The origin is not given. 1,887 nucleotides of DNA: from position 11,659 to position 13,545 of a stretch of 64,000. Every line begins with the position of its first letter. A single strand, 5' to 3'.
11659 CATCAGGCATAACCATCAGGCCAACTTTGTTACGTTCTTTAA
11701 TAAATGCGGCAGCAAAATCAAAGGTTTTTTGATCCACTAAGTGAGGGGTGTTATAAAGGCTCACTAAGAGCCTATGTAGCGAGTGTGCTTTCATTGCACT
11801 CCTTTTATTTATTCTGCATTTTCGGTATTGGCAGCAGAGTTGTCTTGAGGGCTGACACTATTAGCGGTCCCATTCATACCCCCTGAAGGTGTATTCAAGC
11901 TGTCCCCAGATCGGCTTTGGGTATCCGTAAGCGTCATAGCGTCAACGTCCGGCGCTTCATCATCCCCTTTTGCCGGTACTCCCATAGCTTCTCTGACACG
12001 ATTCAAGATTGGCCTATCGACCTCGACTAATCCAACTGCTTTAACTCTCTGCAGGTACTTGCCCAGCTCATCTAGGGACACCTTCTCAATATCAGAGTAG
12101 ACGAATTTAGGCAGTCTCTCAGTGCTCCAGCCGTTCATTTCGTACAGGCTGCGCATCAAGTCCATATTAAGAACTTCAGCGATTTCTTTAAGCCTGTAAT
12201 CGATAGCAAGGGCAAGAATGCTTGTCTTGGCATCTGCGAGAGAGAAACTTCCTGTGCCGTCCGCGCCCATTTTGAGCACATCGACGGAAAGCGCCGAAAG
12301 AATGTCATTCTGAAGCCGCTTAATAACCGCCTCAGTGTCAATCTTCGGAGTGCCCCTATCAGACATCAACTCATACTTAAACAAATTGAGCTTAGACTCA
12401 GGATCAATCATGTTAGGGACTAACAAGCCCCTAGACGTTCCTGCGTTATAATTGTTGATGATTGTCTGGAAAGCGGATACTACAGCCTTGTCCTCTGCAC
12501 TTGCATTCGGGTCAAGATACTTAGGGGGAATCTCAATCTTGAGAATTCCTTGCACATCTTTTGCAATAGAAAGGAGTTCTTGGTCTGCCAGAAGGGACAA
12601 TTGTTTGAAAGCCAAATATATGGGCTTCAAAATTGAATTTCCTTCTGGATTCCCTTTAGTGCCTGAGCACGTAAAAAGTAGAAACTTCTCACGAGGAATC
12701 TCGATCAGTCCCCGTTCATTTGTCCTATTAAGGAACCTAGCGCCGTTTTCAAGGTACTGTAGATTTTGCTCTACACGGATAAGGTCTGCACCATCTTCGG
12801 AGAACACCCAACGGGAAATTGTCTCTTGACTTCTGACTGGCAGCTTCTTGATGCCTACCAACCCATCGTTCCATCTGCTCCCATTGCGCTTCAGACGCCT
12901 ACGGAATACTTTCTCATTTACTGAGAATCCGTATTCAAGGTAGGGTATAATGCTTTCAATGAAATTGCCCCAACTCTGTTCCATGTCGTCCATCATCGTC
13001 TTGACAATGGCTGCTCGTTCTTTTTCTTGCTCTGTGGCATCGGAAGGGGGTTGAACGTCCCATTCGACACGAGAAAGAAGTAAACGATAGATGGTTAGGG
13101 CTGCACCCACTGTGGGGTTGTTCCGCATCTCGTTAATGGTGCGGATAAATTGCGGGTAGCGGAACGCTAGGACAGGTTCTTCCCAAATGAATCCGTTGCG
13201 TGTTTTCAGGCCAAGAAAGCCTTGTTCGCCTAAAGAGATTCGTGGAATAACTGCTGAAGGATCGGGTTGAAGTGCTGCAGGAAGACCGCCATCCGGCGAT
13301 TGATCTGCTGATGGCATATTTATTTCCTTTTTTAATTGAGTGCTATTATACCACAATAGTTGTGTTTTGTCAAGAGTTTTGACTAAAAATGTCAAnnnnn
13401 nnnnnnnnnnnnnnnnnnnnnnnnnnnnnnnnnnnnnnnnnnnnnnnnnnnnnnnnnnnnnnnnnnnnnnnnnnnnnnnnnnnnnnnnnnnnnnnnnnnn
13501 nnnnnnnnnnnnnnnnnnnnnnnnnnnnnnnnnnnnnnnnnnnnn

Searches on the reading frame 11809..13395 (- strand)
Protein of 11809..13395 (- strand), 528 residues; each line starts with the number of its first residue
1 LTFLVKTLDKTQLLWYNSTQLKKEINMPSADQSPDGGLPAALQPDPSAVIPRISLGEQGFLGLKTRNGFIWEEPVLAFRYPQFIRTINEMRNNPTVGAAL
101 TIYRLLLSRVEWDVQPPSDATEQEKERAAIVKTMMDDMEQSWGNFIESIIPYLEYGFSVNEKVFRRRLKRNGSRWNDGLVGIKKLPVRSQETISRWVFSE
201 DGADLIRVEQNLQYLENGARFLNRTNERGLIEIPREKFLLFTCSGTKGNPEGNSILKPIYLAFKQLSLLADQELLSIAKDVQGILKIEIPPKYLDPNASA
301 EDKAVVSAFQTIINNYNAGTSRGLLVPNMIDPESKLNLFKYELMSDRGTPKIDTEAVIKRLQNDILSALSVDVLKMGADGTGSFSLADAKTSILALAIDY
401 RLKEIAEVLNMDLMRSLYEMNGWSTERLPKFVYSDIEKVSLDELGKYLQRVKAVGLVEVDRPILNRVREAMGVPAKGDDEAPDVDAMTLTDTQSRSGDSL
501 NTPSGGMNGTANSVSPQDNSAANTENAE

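Call 6: search_protein_families(library=pfam, proteins=[window:11809-13395:-], max_evalue=0.01)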
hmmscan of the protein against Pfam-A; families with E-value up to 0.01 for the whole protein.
window:11809-13395:- (528 aa): 1 family
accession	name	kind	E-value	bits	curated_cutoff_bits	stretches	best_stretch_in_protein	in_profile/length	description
PF06074.18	Portal_Mu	-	8.2e-25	88.3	23.9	1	87-460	4-326/336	Portal protein of Mu bacteriophage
